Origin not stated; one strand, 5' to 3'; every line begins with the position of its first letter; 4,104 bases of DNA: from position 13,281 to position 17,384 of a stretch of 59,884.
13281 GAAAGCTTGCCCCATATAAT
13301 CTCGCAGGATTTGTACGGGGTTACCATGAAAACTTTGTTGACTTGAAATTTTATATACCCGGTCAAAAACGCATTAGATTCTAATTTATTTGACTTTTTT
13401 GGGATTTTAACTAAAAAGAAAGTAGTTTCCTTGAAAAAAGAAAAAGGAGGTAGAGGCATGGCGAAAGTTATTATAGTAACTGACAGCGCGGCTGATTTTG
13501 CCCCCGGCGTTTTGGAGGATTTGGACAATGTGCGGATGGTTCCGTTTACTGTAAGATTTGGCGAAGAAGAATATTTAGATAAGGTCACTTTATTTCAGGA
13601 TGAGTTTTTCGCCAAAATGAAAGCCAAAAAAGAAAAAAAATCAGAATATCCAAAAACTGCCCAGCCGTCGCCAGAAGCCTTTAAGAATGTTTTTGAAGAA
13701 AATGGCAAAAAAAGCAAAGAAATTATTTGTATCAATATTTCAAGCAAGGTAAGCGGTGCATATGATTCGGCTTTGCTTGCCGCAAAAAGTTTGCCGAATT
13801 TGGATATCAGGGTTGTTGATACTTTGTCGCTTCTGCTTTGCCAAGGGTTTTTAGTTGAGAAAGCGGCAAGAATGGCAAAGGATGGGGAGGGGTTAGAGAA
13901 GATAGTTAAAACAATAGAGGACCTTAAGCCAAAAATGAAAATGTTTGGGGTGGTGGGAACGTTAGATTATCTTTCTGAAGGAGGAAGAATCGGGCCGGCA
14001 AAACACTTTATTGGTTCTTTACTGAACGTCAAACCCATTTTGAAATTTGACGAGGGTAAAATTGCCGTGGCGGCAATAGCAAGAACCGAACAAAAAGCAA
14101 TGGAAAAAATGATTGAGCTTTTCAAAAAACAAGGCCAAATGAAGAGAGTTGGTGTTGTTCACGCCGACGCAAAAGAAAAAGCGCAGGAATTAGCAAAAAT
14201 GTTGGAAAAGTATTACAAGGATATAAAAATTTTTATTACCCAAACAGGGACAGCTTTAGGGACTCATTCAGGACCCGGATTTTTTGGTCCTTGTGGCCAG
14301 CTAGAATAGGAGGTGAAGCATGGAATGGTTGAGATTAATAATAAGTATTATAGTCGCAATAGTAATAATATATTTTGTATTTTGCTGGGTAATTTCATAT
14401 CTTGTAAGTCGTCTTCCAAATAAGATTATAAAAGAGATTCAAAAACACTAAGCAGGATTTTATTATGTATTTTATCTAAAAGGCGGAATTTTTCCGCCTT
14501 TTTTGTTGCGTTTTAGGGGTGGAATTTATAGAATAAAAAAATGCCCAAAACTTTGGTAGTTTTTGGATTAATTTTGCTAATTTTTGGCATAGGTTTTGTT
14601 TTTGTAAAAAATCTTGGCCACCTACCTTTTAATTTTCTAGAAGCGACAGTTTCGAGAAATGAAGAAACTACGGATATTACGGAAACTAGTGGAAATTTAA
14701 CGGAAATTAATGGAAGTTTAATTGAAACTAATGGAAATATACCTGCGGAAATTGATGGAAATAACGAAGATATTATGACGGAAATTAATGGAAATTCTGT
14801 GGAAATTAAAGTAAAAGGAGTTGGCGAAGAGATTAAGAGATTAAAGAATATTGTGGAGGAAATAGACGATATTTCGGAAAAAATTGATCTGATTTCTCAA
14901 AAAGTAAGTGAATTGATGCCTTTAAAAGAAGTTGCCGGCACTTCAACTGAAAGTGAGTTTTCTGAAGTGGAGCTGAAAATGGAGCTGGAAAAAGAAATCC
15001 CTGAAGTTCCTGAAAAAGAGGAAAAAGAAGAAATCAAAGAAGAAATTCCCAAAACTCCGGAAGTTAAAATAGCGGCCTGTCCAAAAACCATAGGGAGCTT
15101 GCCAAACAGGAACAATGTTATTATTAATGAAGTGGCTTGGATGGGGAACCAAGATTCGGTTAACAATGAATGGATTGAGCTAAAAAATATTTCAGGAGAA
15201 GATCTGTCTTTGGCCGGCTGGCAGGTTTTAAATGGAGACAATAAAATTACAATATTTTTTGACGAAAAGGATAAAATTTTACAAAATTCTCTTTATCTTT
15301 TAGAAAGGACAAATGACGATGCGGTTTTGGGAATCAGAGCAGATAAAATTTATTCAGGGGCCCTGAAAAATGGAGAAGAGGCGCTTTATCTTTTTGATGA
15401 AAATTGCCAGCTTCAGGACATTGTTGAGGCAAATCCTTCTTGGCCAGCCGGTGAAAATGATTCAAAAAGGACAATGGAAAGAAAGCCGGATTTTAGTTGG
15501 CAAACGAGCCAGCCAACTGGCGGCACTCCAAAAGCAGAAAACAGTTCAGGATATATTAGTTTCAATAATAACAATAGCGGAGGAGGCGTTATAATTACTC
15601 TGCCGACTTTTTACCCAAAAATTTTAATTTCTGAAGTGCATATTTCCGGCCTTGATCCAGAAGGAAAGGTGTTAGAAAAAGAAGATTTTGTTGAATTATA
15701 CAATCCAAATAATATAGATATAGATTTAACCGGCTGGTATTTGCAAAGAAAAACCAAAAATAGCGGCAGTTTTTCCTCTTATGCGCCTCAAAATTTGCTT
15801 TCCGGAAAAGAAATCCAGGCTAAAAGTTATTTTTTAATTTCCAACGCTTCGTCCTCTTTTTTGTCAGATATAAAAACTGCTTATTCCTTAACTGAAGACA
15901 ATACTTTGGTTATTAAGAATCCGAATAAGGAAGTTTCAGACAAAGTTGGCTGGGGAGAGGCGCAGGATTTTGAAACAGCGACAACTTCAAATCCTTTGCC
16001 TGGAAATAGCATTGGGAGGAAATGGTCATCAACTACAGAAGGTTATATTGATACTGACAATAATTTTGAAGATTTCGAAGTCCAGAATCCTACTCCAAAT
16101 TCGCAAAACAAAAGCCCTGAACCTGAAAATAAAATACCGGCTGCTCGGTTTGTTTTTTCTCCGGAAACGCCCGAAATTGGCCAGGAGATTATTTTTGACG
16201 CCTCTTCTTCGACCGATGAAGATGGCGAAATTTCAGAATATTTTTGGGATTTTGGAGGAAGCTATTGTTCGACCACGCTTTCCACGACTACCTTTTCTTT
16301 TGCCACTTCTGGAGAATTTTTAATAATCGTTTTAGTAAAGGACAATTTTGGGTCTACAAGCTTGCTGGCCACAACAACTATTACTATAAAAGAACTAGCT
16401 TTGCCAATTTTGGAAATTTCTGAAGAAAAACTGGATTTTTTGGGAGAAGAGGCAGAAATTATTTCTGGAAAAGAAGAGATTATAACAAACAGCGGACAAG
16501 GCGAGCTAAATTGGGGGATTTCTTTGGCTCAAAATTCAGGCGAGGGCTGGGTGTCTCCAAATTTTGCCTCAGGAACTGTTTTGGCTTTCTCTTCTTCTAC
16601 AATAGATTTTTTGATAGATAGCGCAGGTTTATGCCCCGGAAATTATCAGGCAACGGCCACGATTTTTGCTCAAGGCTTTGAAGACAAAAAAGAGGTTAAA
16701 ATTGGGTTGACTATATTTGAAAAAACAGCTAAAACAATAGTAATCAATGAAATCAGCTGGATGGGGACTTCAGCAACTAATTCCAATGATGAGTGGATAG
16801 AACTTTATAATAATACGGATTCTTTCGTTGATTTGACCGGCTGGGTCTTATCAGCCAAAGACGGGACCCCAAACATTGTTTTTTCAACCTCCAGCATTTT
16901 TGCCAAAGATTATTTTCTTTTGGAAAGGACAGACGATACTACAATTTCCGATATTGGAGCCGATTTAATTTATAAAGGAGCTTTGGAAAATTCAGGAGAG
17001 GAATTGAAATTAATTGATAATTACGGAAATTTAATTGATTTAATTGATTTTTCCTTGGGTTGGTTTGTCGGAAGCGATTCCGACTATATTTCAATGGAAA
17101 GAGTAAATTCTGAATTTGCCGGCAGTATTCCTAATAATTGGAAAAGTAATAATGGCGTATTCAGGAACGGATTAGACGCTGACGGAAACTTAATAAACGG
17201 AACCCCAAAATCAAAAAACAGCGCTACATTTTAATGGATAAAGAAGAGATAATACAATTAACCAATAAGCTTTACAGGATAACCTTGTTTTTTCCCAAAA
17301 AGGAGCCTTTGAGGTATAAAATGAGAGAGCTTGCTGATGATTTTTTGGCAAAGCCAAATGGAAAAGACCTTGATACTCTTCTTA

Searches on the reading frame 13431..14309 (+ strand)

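Call 46: search_protein_families(library=pfam, proteins=[window:13431-14309:+], max_evalue=0.0001)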
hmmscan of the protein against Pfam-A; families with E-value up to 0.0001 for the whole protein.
window:13431-14309:+ (292 aa): 2 families
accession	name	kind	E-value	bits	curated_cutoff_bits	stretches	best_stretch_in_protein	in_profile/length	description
PF02645.21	DegV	-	6.7e-83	278.7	27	1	12-286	1-274/280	Uncharacterised protein, DegV family COG1307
PF13684.11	FakA-like_C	-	2.5e-06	27.5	23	1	75-273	28-205/216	Fatty acid kinase subunit A-like, C-terminal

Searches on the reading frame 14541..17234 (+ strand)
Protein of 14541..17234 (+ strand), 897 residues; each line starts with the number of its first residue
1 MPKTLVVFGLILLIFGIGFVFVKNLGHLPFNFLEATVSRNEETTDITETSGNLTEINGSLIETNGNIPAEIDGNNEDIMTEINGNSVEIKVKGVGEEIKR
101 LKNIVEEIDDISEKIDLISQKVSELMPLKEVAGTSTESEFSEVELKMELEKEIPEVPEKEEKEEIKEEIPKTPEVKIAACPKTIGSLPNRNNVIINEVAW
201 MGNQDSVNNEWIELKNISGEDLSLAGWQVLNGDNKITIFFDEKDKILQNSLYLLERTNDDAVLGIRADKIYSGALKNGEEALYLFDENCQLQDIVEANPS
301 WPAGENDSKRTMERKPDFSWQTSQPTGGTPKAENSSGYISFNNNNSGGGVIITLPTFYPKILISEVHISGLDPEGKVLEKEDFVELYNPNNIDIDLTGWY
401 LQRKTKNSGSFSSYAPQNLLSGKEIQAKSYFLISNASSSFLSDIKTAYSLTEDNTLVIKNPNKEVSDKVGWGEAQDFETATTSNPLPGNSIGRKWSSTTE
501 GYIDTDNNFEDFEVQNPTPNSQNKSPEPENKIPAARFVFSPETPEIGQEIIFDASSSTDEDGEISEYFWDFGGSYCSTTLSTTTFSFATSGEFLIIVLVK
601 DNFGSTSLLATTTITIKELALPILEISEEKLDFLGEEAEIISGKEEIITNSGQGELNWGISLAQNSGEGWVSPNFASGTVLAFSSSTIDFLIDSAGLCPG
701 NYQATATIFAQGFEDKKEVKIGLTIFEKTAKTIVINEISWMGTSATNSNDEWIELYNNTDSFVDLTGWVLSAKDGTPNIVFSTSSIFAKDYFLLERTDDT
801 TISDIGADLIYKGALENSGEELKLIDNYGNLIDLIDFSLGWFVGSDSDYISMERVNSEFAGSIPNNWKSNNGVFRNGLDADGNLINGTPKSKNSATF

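Call 46: search_protein_families(library=pfam, proteins=[window:14541-17234:+], max_evalue=0.0001)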
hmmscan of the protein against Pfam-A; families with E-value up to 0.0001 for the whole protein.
window:14541-17234:+ (897 aa): 3 families
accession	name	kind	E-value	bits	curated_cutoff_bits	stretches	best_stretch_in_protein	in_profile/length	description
PF00932.25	LTD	-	6.3e-38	129.9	34.3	3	729-836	4-106/109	Lamin Tail Domain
PF18911.6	PKD_4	-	2.1e-10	40.9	27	1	530-616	1-85/85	PKD domain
PF00801.26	PKD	-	4e-07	30.4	23.5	1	545-611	12-77/80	PKD domain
